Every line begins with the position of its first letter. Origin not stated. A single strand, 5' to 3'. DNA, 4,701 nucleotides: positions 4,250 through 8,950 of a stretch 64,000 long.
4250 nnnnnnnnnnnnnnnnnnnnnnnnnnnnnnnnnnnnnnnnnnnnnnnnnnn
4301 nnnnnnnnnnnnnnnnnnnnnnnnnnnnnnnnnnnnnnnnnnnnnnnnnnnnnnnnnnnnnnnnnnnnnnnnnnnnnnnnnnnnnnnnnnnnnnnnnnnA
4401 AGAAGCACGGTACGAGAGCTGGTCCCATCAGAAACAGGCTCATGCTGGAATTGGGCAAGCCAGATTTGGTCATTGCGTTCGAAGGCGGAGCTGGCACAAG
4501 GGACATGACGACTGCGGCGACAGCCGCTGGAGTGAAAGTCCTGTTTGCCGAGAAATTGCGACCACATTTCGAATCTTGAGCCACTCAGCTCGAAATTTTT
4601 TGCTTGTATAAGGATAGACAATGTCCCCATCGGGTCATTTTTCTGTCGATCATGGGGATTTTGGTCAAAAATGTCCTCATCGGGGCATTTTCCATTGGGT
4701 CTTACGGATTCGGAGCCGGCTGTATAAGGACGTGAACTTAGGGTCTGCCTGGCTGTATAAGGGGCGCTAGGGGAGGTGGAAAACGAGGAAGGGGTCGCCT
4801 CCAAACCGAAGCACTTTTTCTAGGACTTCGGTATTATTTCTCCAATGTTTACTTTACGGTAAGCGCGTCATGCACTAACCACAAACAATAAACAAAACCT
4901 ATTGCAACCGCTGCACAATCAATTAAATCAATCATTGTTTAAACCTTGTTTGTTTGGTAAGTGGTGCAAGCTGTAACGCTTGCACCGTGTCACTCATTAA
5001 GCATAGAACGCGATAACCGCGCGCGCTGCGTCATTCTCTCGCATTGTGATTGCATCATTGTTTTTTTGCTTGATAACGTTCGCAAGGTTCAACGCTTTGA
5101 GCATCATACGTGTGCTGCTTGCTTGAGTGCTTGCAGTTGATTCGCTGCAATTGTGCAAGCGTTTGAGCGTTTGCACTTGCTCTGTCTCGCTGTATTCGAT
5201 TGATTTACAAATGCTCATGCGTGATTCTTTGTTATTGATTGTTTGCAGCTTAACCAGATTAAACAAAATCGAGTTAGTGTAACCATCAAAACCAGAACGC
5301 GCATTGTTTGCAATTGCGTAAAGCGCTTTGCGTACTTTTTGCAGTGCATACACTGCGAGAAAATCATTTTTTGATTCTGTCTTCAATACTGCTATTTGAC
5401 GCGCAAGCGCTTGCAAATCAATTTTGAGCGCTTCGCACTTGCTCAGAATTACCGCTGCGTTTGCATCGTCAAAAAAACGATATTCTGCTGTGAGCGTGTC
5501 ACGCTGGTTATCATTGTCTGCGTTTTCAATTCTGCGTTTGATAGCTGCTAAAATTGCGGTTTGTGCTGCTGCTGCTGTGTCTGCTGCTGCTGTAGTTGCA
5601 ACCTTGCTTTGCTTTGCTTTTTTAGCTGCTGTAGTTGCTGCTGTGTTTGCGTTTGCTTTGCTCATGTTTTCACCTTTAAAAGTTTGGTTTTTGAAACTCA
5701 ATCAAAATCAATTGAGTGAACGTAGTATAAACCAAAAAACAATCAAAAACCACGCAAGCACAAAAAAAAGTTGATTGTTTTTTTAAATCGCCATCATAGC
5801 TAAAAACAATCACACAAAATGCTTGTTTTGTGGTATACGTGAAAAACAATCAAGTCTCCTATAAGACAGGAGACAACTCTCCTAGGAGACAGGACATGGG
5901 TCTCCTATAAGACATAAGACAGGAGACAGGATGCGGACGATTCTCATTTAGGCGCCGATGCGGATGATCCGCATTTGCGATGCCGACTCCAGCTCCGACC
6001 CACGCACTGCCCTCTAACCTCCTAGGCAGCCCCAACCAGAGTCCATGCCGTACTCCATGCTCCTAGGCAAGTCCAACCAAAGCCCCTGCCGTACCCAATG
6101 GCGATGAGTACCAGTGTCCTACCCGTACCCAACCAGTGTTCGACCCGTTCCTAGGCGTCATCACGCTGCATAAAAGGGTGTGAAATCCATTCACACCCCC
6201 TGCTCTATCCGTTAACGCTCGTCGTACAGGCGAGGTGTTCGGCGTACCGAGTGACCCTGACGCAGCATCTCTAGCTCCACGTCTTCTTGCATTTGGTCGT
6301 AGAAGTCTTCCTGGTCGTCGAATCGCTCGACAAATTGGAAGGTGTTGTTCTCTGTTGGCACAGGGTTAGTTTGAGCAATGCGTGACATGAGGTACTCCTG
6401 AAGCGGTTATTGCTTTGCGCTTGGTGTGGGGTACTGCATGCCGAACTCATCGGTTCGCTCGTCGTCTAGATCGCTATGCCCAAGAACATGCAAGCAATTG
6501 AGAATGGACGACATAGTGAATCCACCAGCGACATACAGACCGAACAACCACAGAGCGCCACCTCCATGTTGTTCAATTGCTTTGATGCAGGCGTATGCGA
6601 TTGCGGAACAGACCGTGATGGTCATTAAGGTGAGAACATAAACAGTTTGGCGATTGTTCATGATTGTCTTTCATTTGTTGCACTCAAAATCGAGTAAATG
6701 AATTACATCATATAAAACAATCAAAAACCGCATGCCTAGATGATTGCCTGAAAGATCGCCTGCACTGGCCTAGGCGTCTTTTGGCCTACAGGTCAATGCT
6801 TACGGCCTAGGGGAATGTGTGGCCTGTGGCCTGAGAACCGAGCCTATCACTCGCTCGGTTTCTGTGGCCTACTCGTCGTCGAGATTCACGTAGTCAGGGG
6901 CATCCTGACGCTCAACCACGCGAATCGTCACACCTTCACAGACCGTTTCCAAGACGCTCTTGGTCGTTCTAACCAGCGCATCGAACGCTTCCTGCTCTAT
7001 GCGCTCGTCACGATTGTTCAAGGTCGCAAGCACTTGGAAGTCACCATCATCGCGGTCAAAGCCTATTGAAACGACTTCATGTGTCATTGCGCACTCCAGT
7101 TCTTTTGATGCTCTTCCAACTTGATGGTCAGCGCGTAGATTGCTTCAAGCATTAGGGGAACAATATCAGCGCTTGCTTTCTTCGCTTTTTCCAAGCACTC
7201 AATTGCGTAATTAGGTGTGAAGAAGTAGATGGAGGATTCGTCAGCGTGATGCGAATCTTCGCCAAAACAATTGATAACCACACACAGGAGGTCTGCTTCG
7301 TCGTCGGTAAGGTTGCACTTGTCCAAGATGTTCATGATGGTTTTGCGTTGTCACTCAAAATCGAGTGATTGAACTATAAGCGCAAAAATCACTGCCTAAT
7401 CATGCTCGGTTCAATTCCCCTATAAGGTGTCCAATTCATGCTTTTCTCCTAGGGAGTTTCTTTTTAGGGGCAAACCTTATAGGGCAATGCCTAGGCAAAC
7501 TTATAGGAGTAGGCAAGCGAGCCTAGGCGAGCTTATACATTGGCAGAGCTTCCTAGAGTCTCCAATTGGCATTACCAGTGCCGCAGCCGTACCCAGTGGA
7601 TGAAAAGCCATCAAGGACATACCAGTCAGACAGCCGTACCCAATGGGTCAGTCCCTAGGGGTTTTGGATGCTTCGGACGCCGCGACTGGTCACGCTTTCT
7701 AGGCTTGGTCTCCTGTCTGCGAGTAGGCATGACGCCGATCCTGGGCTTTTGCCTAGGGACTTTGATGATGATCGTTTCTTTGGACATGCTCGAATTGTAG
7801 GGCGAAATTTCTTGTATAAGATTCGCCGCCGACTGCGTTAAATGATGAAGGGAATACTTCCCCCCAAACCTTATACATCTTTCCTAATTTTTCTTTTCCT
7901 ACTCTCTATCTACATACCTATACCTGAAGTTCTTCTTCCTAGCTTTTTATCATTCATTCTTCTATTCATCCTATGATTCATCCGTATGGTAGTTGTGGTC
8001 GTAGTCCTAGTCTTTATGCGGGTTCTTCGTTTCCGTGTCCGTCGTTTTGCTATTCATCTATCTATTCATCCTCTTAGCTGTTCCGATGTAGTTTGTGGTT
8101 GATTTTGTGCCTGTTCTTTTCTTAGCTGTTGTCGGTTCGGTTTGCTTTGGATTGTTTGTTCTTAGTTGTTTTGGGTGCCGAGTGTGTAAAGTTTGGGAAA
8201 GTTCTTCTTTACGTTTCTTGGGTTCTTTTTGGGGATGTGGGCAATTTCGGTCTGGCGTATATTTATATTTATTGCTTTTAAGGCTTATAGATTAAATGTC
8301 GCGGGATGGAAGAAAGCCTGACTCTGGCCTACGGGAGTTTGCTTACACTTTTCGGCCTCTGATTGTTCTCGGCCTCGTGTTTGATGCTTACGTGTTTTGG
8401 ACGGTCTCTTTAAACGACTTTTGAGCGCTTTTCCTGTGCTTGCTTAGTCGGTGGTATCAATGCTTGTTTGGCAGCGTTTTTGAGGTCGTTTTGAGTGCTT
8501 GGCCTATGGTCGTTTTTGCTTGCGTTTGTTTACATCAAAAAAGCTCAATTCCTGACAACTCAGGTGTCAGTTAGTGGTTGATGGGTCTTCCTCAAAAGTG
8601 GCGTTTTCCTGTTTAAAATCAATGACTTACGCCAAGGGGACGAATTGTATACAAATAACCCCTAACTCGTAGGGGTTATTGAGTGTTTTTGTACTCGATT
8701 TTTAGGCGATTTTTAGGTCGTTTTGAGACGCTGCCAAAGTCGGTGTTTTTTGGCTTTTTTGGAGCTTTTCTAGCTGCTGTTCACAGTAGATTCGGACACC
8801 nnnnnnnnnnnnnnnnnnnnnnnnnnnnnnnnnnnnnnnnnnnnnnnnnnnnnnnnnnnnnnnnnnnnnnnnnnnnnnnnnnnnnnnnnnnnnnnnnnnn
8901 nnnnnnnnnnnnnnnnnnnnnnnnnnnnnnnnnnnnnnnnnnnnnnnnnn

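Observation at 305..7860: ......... iterons clustered in the non-coding regions and at promoters of the plus-strand module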

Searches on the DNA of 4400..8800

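Call 47: search_rna_families(source=window, start=4400, end=8800, threshold=evalue, max_evalue=5)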
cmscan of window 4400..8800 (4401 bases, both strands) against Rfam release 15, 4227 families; matches with E-value up to 5: 4.
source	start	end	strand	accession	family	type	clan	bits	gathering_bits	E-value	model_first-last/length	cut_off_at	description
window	5758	5821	+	RF02068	STnc480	Gene; sRNA;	-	24.1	72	2.8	1-72/72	no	Enterobacterial sRNA STnc480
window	5519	5613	+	RF03859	mir-6132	Gene; miRNA;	-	22.3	112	0.17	1-94/94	no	mir-6132 microRNA precursor family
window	5572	5643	+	RF01390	isrG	Gene; sRNA;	-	18.8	100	0.047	127-207/279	no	isrG Hfq binding RNA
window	7142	7170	-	RF02726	sno_ZL63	Gene; snRNA; snoRNA; CD-box;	-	18.8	50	3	10-34/43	no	Small nucleolar RNA ZL63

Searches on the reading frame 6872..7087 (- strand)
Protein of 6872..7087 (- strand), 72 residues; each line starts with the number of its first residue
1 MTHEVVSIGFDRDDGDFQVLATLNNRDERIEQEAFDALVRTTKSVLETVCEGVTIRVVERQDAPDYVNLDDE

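Call 15: search_protein_families(library=pfam, max_evalue=0.01, proteins=[window:6872-7087:-])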
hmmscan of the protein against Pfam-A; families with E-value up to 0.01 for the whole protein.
window:6872-7087:- (72 aa): 0 families

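Call 16: search_protein_families(library=phrogs, max_evalue=0.001, proteins=[window:6872-7087:-])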
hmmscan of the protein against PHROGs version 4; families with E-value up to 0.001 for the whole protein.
window:6872-7087:- (72 aa): 0 families

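Call 57: search_protein_families(library=ncbifam, max_evalue=1, proteins=[window:6872-7087:-])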
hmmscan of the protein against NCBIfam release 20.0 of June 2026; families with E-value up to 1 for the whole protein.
window:6872-7087:- (72 aa): 3 families
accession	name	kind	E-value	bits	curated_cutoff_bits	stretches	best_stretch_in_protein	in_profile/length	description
NF004519.0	PRK05864.1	equivalog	0.12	11.7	337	1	20-58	22-58/276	enoyl-CoA hydratase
NF053606.1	Sta1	subfamily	0.14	12.3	80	1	3-61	9-67/100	Sta1 family transcriptional regulator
NF040939.2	trans_reg_lrs14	equivalog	0.16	12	90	1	3-60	10-68/103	Lrs14 family HTH-type transcriptional regulator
